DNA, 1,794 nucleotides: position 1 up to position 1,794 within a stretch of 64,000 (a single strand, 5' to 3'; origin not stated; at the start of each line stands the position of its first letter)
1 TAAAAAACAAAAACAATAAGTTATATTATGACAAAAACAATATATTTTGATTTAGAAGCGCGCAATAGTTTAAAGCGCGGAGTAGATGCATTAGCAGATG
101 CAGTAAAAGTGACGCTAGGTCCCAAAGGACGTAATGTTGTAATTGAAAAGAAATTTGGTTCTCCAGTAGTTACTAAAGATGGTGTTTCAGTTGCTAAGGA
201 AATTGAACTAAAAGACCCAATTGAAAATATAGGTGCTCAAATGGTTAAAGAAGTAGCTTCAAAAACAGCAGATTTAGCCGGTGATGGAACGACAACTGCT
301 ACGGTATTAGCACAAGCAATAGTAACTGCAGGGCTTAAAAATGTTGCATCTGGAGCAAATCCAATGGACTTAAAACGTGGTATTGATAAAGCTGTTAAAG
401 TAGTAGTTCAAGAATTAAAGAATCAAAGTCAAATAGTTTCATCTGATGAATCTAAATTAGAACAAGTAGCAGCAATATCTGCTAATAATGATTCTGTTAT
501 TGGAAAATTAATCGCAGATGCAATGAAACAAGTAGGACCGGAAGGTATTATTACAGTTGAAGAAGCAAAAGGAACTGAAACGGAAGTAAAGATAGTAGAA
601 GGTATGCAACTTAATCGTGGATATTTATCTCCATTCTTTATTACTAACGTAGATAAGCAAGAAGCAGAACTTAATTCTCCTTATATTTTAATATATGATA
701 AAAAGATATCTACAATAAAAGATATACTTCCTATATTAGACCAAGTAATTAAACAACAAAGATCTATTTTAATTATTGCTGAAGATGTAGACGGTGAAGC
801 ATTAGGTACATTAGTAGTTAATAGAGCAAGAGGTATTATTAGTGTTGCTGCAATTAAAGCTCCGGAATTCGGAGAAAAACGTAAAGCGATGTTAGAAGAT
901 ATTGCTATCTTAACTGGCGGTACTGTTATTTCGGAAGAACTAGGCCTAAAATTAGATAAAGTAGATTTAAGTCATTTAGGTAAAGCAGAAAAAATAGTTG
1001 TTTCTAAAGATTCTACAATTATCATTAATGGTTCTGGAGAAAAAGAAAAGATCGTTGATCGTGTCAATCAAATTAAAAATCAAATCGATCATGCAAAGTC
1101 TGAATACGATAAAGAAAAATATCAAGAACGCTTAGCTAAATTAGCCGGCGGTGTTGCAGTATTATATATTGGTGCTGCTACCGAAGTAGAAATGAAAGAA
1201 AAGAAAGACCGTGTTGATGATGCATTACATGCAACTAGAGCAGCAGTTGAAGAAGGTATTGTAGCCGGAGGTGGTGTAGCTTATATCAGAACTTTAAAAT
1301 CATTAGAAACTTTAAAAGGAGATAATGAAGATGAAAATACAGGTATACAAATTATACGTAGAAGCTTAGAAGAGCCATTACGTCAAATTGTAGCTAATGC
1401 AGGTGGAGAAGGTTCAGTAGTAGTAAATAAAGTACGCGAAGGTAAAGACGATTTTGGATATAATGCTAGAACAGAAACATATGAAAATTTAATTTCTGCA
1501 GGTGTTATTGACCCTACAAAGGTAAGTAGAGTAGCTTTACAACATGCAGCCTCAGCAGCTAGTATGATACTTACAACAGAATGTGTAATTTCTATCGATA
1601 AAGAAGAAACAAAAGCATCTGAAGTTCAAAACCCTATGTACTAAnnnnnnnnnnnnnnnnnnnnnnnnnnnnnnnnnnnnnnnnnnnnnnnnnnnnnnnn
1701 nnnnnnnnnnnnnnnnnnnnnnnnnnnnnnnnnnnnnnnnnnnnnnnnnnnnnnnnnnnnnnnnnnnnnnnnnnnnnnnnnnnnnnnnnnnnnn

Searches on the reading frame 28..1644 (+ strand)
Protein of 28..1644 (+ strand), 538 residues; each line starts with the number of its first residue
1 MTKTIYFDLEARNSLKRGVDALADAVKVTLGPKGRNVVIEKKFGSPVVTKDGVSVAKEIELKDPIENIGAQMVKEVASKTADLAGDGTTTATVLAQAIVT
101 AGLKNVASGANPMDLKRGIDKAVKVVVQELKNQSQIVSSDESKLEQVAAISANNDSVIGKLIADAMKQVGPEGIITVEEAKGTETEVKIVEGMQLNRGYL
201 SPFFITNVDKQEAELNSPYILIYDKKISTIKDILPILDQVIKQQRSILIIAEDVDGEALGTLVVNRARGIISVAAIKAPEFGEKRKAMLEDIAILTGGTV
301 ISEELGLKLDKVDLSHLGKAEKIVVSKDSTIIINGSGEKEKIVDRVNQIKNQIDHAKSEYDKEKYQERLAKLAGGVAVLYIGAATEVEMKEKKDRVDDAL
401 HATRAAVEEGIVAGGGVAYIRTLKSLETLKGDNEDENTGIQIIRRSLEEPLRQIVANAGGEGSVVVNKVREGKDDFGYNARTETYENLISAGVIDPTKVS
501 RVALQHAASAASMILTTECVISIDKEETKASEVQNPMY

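Call 8: search_protein_families(library=phrogs, proteins=[window:28-1644:+])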
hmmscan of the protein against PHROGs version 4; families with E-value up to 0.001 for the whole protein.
window:28-1644:+ (538 aa): 1 family
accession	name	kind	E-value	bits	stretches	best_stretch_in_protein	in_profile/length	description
phrog_5725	-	other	1.3e-176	589.4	1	1-526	3-536/540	chaperonin groEL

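Call 30: search_dna_similar(query=window:28-1644:+, collection=phages, mode=protein, max_rows=15)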
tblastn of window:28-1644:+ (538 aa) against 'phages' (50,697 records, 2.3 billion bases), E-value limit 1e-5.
Records with a match: 252; places in all: 252; records where one place covers at least 80% of the query: 189.
Best place of each record, by identity: 60-80% 19; <60% 233.
By first word of the organism name: Vibrio 86; Flavobacterium 73; Staphylococcus 11; Cellulophaga 9; Pseudomonas 9; Listeria 8; Bacillus 8; uncultured 7; Bacteriophage 7; Bacteroides 6; and 14 more.
By host as written in the record: - 82; Flavobacterium sp. BAL314 68; Staphylococcus aureus 8; Listeria monocytogenes 7; Flavobacterium sp. LMO8 4; Cellulophaga sp. HaHa_2_95 4; Bacillus subtilis 4; Pseudomonas aeruginosa 4; and 53 more.
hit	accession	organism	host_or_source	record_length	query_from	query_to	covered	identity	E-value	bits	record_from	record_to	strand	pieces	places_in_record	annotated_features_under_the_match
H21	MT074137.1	Bacteroides phage DAC16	Bacteroides thetaiotaomicron VPI-5485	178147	1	537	100%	61.3%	0e+0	587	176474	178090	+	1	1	hypothetical protein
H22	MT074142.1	Bacteroides phage DAC23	Bacteroides thetaiotaomicron VPI-5490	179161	1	537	100%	61.1%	0e+0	585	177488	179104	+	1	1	hypothetical protein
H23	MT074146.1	Bacteroides phage SJC03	Bacteroides thetaiotaomicron VPI-5494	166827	1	537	100%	61.1%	0e+0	585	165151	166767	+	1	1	hypothetical protein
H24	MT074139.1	Bacteroides phage DAC19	Bacteroides thetaiotaomicron VPI-5487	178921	1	537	100%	60.7%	0e+0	583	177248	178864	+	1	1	hypothetical protein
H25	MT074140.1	Bacteroides phage DAC20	Bacteroides thetaiotaomicron VPI-5488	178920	1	537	100%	60.7%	0e+0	583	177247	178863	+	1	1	hypothetical protein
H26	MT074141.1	Bacteroides phage DAC22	Bacteroides thetaiotaomicron VPI-5489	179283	1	537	100%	60.7%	0e+0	583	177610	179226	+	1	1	hypothetical protein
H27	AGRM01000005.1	Salmonella enterica subsp. houtenae str. ATCC BAA-1581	Homo sapiens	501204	3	522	97%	62.5%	0e+0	593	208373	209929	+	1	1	chaperonin GroL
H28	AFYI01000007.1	Salmonella enterica subsp. enterica serovar Infantis str. ...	Homo sapiens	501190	3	522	97%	62.5%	0e+0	592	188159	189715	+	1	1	chaperonin GroL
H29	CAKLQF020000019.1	Acinetobacter phage MD-2021a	not known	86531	3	522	97%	61.5%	0e+0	573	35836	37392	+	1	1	groL: chaperonin Cpn60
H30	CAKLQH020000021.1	Acinetobacter phage MD-2021a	not known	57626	3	522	97%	61.5%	0e+0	573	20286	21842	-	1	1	groL: chaperonin Cpn60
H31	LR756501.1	uncultured phage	metagenomic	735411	1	522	97%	60.0%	0e+0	572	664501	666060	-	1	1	record has no annotation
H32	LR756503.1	uncultured phage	metagenomic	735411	1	522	97%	60.0%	0e+0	572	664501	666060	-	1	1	record has no annotation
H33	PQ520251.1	Enterococcus phage IME_EF3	-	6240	1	536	100%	58.0%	1e-177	554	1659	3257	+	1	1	record has no annotation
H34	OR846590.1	Enterococcus phage Efs 1-1-1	Enterococcus faecalis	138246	1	536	100%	58.0%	2e-175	554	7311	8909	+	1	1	record has no annotation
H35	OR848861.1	Listeria phage LM 4-14-1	Listeria monocytogenes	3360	1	522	97%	59.4%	0e+0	555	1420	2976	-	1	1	record has no annotation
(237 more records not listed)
